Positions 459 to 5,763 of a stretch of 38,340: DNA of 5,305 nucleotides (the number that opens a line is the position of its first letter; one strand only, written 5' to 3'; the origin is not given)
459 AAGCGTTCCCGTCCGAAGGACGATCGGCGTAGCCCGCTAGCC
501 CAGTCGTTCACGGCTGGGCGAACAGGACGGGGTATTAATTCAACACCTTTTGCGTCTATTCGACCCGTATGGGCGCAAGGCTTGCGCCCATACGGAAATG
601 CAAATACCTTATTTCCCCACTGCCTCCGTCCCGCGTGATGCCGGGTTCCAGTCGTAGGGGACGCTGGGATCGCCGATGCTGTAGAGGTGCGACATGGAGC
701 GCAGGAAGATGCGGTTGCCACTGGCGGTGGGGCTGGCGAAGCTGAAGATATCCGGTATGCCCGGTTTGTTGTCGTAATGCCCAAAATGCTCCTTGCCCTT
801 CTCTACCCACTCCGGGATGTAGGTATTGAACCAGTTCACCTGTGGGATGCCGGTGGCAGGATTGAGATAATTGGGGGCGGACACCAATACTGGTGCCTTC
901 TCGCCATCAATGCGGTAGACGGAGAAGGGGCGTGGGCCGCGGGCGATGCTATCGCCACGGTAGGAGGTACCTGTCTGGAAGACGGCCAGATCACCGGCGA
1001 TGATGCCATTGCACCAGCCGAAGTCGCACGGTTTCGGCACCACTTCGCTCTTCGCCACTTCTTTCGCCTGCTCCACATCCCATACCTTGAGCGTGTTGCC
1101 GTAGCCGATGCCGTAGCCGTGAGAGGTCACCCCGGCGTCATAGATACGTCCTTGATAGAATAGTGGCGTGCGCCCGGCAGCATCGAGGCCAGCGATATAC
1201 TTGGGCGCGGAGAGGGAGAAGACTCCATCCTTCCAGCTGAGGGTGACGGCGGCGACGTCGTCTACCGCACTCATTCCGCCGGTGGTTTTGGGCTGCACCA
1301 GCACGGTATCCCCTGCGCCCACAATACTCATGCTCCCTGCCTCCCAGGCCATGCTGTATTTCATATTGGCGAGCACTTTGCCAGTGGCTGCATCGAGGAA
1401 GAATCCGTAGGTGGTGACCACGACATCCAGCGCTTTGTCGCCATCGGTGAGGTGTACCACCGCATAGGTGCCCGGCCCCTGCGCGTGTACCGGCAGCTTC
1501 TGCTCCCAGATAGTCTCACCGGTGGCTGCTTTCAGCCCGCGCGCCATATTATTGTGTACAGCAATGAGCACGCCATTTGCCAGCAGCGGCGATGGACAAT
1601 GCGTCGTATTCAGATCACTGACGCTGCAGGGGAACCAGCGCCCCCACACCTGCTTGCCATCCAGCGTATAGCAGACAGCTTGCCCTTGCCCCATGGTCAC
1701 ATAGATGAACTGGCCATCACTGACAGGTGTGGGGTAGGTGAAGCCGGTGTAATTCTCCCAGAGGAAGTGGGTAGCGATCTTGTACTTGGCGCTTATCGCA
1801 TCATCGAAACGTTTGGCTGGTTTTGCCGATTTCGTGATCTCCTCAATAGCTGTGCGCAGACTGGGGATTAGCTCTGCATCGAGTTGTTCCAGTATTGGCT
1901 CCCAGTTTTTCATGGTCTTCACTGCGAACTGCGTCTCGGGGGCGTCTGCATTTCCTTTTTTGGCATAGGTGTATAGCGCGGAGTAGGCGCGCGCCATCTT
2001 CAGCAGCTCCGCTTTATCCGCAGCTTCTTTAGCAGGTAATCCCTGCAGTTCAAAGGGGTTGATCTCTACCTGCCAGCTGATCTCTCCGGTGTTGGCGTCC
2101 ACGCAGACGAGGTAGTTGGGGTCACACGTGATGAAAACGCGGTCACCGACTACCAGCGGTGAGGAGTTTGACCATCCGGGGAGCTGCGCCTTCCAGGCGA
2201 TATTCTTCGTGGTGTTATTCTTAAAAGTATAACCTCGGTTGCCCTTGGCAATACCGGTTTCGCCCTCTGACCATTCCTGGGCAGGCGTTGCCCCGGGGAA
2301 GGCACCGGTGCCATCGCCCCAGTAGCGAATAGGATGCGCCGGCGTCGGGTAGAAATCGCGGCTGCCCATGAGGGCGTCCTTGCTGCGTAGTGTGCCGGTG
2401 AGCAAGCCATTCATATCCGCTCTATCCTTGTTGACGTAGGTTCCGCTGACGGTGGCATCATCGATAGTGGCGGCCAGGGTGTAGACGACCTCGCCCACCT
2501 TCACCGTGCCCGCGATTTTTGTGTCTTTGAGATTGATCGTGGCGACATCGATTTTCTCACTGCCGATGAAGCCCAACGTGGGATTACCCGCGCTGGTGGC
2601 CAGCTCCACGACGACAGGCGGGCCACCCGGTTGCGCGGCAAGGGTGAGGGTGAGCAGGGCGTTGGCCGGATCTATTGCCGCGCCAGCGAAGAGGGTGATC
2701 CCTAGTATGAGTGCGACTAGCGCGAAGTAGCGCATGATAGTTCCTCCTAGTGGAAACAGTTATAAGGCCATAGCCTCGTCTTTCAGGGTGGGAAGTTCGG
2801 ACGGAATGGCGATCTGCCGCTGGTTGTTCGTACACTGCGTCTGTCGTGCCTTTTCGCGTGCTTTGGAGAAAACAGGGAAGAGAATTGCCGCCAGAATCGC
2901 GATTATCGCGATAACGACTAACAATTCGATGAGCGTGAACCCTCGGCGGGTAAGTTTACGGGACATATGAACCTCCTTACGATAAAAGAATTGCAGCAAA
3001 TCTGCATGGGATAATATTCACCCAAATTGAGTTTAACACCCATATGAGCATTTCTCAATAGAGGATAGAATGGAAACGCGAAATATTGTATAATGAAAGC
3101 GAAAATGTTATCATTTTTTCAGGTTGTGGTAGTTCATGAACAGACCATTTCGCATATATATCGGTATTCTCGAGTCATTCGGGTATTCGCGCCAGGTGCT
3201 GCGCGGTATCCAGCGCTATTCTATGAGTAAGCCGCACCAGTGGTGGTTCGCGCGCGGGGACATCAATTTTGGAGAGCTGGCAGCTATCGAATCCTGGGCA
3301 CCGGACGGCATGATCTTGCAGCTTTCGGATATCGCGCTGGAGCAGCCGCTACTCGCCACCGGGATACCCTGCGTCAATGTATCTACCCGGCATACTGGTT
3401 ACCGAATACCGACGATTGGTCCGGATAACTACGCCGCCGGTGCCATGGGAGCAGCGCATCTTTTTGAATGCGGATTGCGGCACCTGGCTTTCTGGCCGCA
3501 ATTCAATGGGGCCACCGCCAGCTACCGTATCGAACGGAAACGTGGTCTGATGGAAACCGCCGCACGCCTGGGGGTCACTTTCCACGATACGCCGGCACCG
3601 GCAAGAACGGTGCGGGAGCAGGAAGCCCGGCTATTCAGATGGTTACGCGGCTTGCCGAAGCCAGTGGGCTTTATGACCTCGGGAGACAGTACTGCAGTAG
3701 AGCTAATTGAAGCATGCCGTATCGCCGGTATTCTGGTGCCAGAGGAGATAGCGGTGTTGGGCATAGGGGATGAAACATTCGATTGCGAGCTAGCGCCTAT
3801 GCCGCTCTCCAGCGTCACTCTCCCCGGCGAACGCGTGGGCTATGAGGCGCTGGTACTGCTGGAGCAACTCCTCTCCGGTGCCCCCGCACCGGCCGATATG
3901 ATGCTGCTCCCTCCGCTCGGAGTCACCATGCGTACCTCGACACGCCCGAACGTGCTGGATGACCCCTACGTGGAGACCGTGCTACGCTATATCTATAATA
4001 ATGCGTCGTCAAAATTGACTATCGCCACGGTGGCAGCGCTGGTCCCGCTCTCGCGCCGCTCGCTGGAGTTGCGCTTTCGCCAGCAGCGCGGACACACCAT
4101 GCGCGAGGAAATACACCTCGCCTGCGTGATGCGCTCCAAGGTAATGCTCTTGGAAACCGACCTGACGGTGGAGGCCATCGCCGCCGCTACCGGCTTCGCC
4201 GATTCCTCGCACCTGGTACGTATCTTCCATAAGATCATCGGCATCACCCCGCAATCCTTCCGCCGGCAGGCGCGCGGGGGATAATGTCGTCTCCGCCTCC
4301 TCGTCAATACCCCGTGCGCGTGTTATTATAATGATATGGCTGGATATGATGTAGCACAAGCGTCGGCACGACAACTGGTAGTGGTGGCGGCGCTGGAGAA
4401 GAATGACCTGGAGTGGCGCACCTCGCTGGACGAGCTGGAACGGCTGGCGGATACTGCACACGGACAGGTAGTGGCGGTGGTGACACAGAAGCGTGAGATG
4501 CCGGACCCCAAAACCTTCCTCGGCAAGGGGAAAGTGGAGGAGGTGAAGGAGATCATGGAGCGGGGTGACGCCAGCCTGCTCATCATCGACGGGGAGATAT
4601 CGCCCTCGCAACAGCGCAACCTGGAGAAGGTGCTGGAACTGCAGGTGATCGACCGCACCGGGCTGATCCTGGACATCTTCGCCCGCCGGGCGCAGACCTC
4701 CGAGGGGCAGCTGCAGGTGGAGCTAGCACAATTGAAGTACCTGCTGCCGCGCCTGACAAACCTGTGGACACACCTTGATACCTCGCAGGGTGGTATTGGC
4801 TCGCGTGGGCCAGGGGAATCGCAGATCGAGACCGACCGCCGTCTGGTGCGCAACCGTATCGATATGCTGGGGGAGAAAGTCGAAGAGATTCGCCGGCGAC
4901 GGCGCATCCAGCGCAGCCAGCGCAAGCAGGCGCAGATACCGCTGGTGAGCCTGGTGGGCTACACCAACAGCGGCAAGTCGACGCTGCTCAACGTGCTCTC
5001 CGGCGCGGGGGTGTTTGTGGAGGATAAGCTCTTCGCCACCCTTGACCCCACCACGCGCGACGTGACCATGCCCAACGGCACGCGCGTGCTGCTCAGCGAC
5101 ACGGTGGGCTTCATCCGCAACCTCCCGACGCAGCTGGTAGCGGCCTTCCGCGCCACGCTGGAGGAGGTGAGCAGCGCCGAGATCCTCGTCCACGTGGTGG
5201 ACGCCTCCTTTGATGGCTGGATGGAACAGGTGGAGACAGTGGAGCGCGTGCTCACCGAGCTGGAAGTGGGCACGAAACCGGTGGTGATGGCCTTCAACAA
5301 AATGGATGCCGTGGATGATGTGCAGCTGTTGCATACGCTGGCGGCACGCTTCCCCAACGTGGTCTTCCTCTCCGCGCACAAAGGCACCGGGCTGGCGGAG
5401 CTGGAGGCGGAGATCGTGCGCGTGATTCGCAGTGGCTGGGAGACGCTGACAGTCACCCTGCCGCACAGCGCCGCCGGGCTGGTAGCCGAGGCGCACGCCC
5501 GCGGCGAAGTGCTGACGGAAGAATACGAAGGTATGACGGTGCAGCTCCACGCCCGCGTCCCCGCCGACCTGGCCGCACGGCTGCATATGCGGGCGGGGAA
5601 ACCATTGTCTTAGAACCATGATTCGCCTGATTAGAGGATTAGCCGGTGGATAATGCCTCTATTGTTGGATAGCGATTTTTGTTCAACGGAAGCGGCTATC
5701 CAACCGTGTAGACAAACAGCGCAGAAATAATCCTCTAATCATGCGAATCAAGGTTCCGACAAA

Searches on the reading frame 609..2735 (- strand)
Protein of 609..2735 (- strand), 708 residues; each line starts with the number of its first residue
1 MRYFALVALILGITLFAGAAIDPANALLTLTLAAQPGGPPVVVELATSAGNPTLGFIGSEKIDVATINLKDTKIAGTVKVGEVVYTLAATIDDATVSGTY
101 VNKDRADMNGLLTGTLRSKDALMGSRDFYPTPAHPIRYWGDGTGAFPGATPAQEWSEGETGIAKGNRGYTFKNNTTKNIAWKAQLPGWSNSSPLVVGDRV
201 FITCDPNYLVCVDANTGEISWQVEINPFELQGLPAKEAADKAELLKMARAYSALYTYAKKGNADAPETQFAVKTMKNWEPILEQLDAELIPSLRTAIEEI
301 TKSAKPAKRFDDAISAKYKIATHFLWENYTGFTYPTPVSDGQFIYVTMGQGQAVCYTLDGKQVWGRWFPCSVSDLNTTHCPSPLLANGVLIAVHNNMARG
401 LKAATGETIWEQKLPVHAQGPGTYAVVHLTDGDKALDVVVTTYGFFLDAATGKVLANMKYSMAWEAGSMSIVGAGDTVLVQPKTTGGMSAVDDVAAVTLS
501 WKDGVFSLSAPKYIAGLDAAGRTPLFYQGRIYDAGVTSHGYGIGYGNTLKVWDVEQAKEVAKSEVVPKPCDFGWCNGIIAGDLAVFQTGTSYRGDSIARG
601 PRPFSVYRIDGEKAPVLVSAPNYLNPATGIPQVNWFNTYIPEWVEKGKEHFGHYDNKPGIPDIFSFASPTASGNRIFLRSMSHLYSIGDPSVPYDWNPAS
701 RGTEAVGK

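Call 24: search_protein_families(library=pfam, proteins=[window:609-2735:-])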
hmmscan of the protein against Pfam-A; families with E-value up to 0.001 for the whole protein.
window:609-2735:- (708 aa): 3 families
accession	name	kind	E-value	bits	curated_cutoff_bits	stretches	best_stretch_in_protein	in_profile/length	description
PF13360.13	PQQ_2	-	1.5e-15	57.9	27.6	2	331-470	24-156/233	Outer membrane protein assembly factor BamB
PF13570.13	Beta-prop_ACSF4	-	2.3e-09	37.6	133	1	174-225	36-89/329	Beta-alanine-activating enzyme, beta-propeller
PF01011.28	PQQ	-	4.1e-05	22.9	26.7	0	189-225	49-85/595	Glucose/ethanol/alcohol dehydrogenase, beta-propeller domain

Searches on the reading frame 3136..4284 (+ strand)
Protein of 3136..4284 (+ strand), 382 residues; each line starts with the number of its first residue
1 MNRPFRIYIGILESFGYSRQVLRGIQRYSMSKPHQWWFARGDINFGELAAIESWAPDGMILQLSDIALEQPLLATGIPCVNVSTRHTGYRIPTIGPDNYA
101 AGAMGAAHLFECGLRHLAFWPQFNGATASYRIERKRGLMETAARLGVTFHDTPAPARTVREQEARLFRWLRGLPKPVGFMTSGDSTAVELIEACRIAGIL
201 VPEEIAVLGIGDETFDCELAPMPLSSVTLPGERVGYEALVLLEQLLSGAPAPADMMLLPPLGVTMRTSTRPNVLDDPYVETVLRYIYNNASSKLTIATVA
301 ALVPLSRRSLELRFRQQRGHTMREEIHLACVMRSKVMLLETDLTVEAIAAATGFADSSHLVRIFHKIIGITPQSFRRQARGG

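Call 24: search_protein_families(library=pfam, proteins=[window:3136-4284:+])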
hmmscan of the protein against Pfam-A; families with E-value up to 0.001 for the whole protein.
window:3136-4284:+ (382 aa): 4 families
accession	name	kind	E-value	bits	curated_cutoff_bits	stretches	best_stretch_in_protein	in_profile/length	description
PF13377.12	Peripla_BP_3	-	4.8e-27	95.5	26.5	1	106-269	1-167/167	Periplasmic binding protein-like domain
PF12833.13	HTH_18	-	1.6e-16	60.8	33.6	1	300-378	2-80/80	Helix-turn-helix domain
PF00165.29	HTH_AraC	-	8.1e-14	51.8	26.6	1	341-377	7-42/42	Bacterial regulatory helix-turn-helix proteins, AraC family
PF22177.2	PBP1_XylR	-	1.4e-05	25.7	27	1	17-85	12-80/98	XylR N-terminal domain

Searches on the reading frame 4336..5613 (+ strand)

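Call 24: search_protein_families(library=pfam, proteins=[window:4336-5613:+])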
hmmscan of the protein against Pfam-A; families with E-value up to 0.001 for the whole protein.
window:4336-5613:+ (425 aa): 9 families
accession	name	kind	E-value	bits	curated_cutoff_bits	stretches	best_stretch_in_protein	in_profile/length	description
PF13167.11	GTP-bdg_N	-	2.4e-34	118.2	25.4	1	29-116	2-89/89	GTP-binding GTPase N-terminal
PF16360.10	GTP-bdg_M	-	3.2e-30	104.9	29.5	1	118-196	1-79/79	GTP-binding GTPase Middle Region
PF01926.29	MMR_HSR1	-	4.6e-21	75.5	21.9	1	204-322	2-113/113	50S ribosome-binding GTPase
PF03193.22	RsgA_GTPase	-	2.6e-07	31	30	0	298-360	38-104/174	RsgA GTPase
PF00009.33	GTP_EFTU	-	1.5e-06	28.4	26.5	1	278-364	90-186/188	Elongation factor Tu GTP binding domain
PF02421.24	FeoB_N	-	8.3e-06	25.8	27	1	204-359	3-155/156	Ferrous iron transport protein B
PF16897.10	MMR_HSR1_Xtn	-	0.00016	22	35.2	0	314-361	56-101/106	C-terminal region of MMR_HSR1 domain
PF00350.29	Dynamin_N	-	0.00047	20.7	27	0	205-239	2-36/168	Dynamin family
PF13191.12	AAA_16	-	0.00079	20.4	32.6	0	194-337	19-157/167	AAA ATPase domain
